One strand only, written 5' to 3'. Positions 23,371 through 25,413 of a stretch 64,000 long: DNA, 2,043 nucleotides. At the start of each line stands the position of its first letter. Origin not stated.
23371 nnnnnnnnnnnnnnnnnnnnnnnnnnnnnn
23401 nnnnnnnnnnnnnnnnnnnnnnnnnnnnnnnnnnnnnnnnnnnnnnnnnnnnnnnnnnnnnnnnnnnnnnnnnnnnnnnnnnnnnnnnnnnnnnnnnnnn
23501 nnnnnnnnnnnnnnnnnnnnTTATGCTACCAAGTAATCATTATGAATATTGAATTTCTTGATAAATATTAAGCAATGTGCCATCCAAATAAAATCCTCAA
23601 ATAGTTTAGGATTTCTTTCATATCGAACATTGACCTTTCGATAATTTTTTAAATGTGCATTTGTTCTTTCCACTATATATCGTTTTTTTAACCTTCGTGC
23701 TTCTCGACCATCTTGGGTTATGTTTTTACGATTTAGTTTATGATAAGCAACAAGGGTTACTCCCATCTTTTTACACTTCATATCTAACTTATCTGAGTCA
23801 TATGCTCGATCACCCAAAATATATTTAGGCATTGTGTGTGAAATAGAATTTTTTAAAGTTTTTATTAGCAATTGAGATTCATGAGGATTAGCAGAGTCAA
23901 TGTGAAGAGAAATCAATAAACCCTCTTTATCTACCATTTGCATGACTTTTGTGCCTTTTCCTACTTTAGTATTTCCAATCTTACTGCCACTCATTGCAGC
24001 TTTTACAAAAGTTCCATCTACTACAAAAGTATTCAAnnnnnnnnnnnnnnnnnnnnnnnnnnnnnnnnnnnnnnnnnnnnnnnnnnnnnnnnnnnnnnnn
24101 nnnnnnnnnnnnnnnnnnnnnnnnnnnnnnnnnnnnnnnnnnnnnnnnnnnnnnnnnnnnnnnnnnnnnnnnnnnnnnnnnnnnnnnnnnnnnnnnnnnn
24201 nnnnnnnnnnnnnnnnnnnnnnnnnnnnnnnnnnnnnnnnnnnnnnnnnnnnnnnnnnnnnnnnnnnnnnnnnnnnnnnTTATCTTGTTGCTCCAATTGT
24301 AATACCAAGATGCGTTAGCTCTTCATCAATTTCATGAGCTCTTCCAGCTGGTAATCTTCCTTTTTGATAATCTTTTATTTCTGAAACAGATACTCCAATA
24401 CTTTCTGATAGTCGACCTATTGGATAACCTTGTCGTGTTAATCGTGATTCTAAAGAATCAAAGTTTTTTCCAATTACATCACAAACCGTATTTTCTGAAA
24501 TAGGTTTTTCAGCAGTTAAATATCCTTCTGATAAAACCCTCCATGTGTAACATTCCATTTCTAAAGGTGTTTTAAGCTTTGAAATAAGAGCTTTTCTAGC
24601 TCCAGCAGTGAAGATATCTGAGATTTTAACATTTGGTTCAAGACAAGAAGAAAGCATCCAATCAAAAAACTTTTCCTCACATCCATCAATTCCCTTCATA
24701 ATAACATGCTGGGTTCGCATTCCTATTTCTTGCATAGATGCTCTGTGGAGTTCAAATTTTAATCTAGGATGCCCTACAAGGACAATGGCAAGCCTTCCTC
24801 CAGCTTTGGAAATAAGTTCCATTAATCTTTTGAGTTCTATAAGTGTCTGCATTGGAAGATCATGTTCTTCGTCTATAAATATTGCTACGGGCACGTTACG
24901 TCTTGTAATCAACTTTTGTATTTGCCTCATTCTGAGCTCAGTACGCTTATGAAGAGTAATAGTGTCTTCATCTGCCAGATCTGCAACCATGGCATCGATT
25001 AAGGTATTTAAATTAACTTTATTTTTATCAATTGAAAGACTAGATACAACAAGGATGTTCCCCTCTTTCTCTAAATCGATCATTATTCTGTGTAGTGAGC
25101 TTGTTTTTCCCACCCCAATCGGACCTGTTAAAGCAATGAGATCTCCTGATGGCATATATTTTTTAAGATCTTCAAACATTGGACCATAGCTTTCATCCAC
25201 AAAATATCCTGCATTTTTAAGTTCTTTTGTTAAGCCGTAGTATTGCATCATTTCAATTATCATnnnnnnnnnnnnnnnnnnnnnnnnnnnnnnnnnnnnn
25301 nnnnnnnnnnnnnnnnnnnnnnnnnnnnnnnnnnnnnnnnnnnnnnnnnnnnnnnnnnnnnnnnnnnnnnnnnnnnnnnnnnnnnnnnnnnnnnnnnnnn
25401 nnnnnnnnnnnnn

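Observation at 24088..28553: Compact Tn552/Tn5053-like transposon with unusually long (~170 bp) multi-box ends and an HTH-PIN toxin-antitoxin cargo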

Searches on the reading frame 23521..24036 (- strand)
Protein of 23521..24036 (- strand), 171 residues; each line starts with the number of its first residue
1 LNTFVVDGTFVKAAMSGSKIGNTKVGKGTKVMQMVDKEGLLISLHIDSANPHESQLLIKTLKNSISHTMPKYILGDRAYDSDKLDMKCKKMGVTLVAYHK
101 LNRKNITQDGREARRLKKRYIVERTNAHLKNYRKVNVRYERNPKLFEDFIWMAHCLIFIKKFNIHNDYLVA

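Call 5: search_protein_families(library=pfam, proteins=[window:23521-24036:-], max_evalue=0.01)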
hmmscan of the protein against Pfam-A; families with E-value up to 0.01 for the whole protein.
window:23521-24036:- (171 aa): 4 families
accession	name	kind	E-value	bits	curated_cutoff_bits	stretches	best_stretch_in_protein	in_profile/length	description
PF01609.27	DDE_Tnp_1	-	1.1e-17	64.9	23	1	3-157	6-199/200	Transposase DDE domain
PF13612.12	DDE_Tnp_1_3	-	1.2e-10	42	27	1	19-136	34-148/155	Transposase DDE domain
PF13586.12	DDE_Tnp_1_2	-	4.1e-07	30.8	29.2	1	75-157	3-83/86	Transposase DDE domain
PF13359.12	DDE_Tnp_4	-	3.6e-05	23.9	24.8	1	61-147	68-147/158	DDE superfamily endonuclease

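Call 6: search_protein_families(library=ncbifam, proteins=[window:23521-24036:-], max_evalue=0.01)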
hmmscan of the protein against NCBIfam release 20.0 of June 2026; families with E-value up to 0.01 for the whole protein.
window:23521-24036:- (171 aa): 6 families
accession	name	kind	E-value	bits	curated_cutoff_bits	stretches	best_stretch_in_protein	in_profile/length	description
NF033580.1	transpos_IS5_3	equivalog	8.3e-29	100.9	110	1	18-158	117-257/258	IS5 family transposase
NF033520.1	transpos_IS982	equivalog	1.7e-13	50.7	130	1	28-138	113-220/243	IS982 family transposase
NF033581.1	transpos_IS5_4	equivalog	1.1e-11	44.7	140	1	3-140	117-266/285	IS5 family transposase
NF033551.1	transpos_IS1182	equivalog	1.2e-08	34.3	270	1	34-100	273-343/488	IS1182 family transposase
NF033579.1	transpos_IS5_2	equivalog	1.6e-08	34.4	140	1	4-132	111-242/289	IS5 family transposase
NF033593.1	transpos_ISNCY_1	equivalog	2.1e-07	30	325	1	25-115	298-390/444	ISNCY family transposase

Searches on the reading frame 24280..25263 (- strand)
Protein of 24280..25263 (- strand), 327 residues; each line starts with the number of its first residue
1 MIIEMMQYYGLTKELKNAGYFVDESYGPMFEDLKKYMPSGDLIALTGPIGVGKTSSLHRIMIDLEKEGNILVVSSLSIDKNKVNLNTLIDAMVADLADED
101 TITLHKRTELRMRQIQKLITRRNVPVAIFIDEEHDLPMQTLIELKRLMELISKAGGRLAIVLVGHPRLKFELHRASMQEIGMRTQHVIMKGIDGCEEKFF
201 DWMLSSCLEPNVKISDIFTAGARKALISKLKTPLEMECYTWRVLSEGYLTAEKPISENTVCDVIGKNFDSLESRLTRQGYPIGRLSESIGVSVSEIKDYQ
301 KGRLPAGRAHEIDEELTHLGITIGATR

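Call 5: search_protein_families(library=pfam, proteins=[window:24280-25263:-], max_evalue=0.01)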
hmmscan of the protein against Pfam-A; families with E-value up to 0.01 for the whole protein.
window:24280-25263:- (327 aa): 9 families
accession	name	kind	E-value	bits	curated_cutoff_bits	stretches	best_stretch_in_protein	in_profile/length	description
PF13401.12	AAA_22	-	2.4e-13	51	27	1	42-168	7-126/130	AAA domain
PF13191.12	AAA_16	-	2.5e-05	25.3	32.6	1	40-159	24-165/167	AAA ATPase domain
PF01637.24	ATPase_2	-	0.00039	20.7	33.2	1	42-134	22-120/225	ATPase domain predominantly from Archaea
PF00004.35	AAA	-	0.00097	20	21.2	1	44-137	2-70/131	ATPase family associated with various cellular activities (AAA)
PF00931.28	NB-ARC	-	0.0016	18.2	23.5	1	32-123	11-101/248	NB-ARC domain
PF13604.12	AAA_30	-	0.0023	18.1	27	1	37-166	14-125/191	AAA domain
PF13173.12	AAA_14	-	0.0033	17.9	27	0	42-96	4-58/129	AAA domain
PF13245.12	AAA_19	-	0.0034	18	25.1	1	41-164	12-124/134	AAA domain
PF25199.1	nSTAND_NTPase5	-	0.006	16.9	34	0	40-82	41-85/145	Novel STAND NTPase 5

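Call 6: search_protein_families(library=ncbifam, proteins=[window:24280-25263:-], max_evalue=0.01)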
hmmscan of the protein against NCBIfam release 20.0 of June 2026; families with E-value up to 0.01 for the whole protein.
window:24280-25263:- (327 aa): 6 families
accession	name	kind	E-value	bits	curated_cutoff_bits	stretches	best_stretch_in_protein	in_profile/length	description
TIGR03015.1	pepcterm_ATPase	hypoth_equivalog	6.4e-09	35.6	324.5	1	42-264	45-263/269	XrtA/PEP-CTERM system-associated ATPase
NF010061.0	PRK13538.1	equivalog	0.0011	18.5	195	1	29-70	20-62/211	cytochrome c biogenesis heme-transporting ATPase CcmA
NF000355.4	ribo_prot_ABC_F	equivalog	0.0022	16.9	380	1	29-79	328-379/499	ribosomal protection-like ABC-F family protein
NF008105.0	PRK10851.1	equivalog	0.0022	16.7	502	1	30-67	18-54/362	sulfate/thiosulfate ABC transporter ATP-binding protein CysA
NF041000.1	ATPase_ComGA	equivalog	0.0034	16.4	300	1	31-73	118-161/267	competence type IV pilus ATPase ComGA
TIGR01189.1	ccmA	equivalog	0.005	16.5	131.6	1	28-70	14-57/198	heme ABC exporter ATP-binding protein CcmA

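Call 29: search_solved_structures(query=window:24280-25263:-, max_evalue=1)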
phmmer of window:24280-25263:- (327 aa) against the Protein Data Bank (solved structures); distinct sequences matched with E-value up to 1: 84 (the best 60 are shown).
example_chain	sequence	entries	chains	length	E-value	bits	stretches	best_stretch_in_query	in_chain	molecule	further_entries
6d3r_A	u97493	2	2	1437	0.0019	20.9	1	14-70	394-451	Cystic fibrosis transmembrane conductance regulator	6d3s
6ha8_V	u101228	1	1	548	0.0033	20.1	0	16-71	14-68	Nucleotide-binding protein ExpZ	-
2pzg_A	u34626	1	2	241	0.0033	20.1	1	15-70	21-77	Cystic fibrosis transmembrane conductance regulator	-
2pzf_A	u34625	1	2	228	0.0059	19.3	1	15-70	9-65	Cystic fibrosis transmembrane conductance regulator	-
2pze_A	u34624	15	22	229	0.006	19.3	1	15-70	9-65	Cystic fibrosis transmembrane conductance regulator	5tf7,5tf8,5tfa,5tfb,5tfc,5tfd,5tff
6wbs_A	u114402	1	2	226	0.0075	19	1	15-74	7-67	Cystic fibrosis transmembrane conductance regulator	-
4q7l_A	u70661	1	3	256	0.0078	18.9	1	14-89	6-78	Uncharacterized ABC transporter ATP-binding protein TM_0288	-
4q7m_B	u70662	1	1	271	0.0086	18.8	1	14-89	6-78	Uncharacterized ABC transporter ATP-binding protein TM_0288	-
6quz_B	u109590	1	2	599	0.019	17.7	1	14-88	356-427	Uncharacterized ABC transporter ATP-binding protein TM_0288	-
6qv0_B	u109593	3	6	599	0.019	17.7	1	14-88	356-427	Uncharacterized ABC transporter ATP-binding protein TM_0288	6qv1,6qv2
3qf4_B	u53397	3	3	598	0.019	17.7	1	14-88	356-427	Uncharacterized ABC transporter ATP-binding protein TM_0288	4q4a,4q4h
4q4j_B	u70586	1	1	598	0.019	17.7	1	14-88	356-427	Uncharacterized ABC transporter ATP-binding protein TM_0288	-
2cbz_A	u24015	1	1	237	0.043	16.5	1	16-77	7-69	MULTIDRUG RESISTANCE-ASSOCIATED PROTEIN 1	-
4c3z_A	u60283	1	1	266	0.046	16.4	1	16-77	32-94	MULTIDRUG RESISTANCE-ASSOCIATED PROTEIN 1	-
8f4b_A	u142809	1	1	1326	0.058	16.1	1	15-77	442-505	Multidrug resistance-associated protein 1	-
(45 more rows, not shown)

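Call 78: search_protein_families(library=padloc, proteins=[window:24280-25263:-], max_evalue=0.01)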
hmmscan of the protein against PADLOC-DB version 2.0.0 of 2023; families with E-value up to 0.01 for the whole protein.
window:24280-25263:- (327 aa): 1 family
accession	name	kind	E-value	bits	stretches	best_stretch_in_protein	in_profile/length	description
PDLC04140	mad8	-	1.4e-05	22.8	1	31-154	18-114/314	mads_8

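Call 82: find_homologous_proteins(query=window:24280-25263:-)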
Query window:24280-25263:- (327 aa): 17 proteins with E <= 0.001 among 1868 candidates.
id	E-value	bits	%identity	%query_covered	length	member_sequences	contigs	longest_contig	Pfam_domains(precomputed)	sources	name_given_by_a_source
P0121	1.1e-212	723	100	100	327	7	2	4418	PF13401.13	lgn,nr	nr:AAA family ATPase [Pigmentibacter ruber]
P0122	3.8e-147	508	70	99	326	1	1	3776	PF13401.13,PF13191.13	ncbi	-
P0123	5.2e-87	310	47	98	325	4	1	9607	PF13401.13,PF13191.13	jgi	jgi:type II secretory pathway predicted ATPase ExeA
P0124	1.2e-84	302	46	98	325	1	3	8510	PF13401.13,PF13191.13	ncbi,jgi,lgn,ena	jgi:type II secretory pathway predicted ATPase ExeA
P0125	1.1e-70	257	39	99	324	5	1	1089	PF13401.13,PF13191.13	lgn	-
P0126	1.0e-67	247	39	98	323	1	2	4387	PF13173.13,PF13401.13,PF25199.2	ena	-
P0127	2.2e-67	246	38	99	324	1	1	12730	PF13401.13,PF13191.13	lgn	-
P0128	7.9e-67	244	38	98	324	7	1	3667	PF13401.13,PF13191.13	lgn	-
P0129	2.2e-66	243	38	98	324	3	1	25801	PF13401.13,PF13191.13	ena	-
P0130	1.3e-63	233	37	98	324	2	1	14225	PF13401.13,PF13191.13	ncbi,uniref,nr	ncbi:AAA family ATPase [Pseudovibrio sp. Ad37]|uniref:AAA family ATPase n=1 Tax=Pseudovibrio sp. Ad3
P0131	5.0e-63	231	37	98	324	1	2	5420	PF13401.13,PF13191.13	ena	-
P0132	5.6e-62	228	36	99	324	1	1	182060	PF00004.36,PF13401.13,PF13191.13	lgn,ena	-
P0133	1.1e-59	221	35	98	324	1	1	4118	PF13401.13,PF13191.13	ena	-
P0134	3.0e-55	206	35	98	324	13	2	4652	PF13173.13,PF00004.36,PF13401.13,PF01637.25,PF25199.2,PF13191.13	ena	-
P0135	2.8e-47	180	36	87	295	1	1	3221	PF00004.36,PF13401.13,PF13191.13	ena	-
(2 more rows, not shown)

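Call 86: find_encoding_contigs(protein=P0121, flank=10000, max_places=6)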
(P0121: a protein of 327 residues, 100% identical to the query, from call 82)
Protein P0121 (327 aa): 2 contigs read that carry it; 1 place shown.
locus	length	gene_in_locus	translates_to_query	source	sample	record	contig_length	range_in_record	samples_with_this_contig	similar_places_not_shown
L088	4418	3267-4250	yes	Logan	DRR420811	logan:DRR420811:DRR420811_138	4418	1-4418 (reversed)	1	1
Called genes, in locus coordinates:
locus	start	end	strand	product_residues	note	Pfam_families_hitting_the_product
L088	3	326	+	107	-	?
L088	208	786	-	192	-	PF13470:PIN_3, PF26343:VapC50_C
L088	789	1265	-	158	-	PF12728:HTH_17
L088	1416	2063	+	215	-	PF00239:Resolvase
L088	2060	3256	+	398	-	PF22483:Mu-transpos_C_2 (weak)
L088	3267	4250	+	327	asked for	PF13401:AAA_22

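Call 90: predict_structure(alignment_id=A6)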
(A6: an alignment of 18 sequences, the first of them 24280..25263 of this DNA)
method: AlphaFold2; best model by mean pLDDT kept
length: 327 residues; sequences in the alignment: 18
mean_pLDDT: 84.8   pTM: 0.75
mean pLDDT of the five models: 84.8, 83.9, 83.8, 83.7, 82.6
residues with pLDDT >= 90: 118; 70-90: 180; 50-70: 25; < 50: 4
segments of 3 or more residues with pLDDT < 50: 324-327
pLDDT, mean of each block of 10 residues (from residue 1): 94 89 80 91 87 83 87 69 78 82 83 92 90 78 90 93 81 77 87 89 95 96 92 89 95 96 75 70 77 86 87 80 52
secondary structure, 60 per line:
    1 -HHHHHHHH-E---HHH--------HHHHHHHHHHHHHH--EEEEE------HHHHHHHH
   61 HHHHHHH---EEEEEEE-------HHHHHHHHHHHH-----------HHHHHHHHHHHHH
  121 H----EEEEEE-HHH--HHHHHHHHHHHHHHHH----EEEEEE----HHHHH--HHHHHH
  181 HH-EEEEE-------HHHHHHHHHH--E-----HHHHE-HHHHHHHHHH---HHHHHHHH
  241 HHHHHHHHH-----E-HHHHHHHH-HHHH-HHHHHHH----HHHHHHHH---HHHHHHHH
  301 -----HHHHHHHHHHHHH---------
elements in order: H2-9 H26-39 E42-46 H53-67 E71-77 H85-96 H108-121 E126-131 H138-153 E158-163 H168-172 H175-182 E184-188 H196-205 H214-217 H220-229 H233-249 H257-264 H266-269 H271-277 H282-289 H293-300 H306-318

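Call 92: fold_search(model_id=the predicted structure, library=pdb)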
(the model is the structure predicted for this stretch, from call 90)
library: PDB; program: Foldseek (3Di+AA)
matches with E <= 10: 1741; with E <= 0.001: 420
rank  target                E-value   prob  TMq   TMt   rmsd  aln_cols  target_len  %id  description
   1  7jgr_A                3.1e-08  1.00  0.56  0.47  11.6       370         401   13  Structure of Drosophila ORC bound to DNA (84 bp) and Cdc6 (released 2020-09-09)
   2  7jgr_G                4.3e-08  1.00  0.58  0.52  11.8       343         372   14  Structure of Drosophila ORC bound to DNA (84 bp) and Cdc6 (released 2020-09-09)
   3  1w5t_A                4.9e-08  1.00  0.58  0.50   7.2       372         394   13  Structure of the Aeropyrum Pernix ORC2 protein (ADPNP-ADP complexes) (released 2004-10-05)
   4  1fnn_A                5.4e-08  1.00  0.56  0.49  12.9       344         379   15  CRYSTAL STRUCTURE OF CDC6P FROM PYROBACULUM AEROPHILUM (released 2000-10-04)
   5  2qby_A                6.4e-08  1.00  0.54  0.49   8.5       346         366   14  Crystal structure of a heterodimer of Cdc6/Orc1 initiators bound to origin DNA (from S. solfataricus) (released 2007-09-11)
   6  1w5t_C                8.5e-08  1.00  0.56  0.48  10.2       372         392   14  Structure of the Aeropyrum Pernix ORC2 protein (ADPNP-ADP complexes) (released 2004-10-05)
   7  7jgr_D                1.3e-07  1.00  0.56  0.44  12.5       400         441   13  Structure of Drosophila ORC bound to DNA (84 bp) and Cdc6 (released 2020-09-09)
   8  7jk5_A                1.6e-07  1.00  0.54  0.46  11.4       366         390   13  Structure of Drosophila ORC bound to DNA (released 2020-09-09)
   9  7jk6_D                2.5e-07  1.00  0.57  0.44  12.7       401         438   13  Structure of Drosophila ORC in the active conformation (released 2020-09-09)
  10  8dr4_C                2.9e-07  1.00  0.44  0.43  12.2       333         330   14  Open state of RFC:PCNA bound to a 3' ss/dsDNA junction (DNA2) without NTD (released 2022-08-17)
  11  1w5s_B                4.6e-07  1.00  0.56  0.48   7.6       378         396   14  Structure of the Aeropyrum Pernix ORC2 protein (ADP form) (released 2004-10-05)
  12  8efy_C                6.1e-07  1.00  0.46  0.49   8.5       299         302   14  Structure of double homo-hexameric AAA+ ATPase RuvB motors (released 2023-05-10)
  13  6k0r_I                6.1e-07  1.00  0.36  0.37  10.9       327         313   16  Ruvbl1-Ruvbl2 with truncated domain II in complex with phosphorylated Cordycepin (released 2020-05-06)
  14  8ui7_D                6.8e-07  1.00  0.41  0.41  11.8       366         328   13  Cryo-EM map of human clmap-clamp loader ATAD5-RFC-gapped PCNA complex in intermediate state 3 (released 2024-05-29)
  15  8fcu_Q                7.2e-07  1.00  0.53  0.55   7.9       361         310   14  Cryo-EM structure of Cascade-DNA-TniQ-TnsC complex in type I-B CAST system (released 2023-08-09)
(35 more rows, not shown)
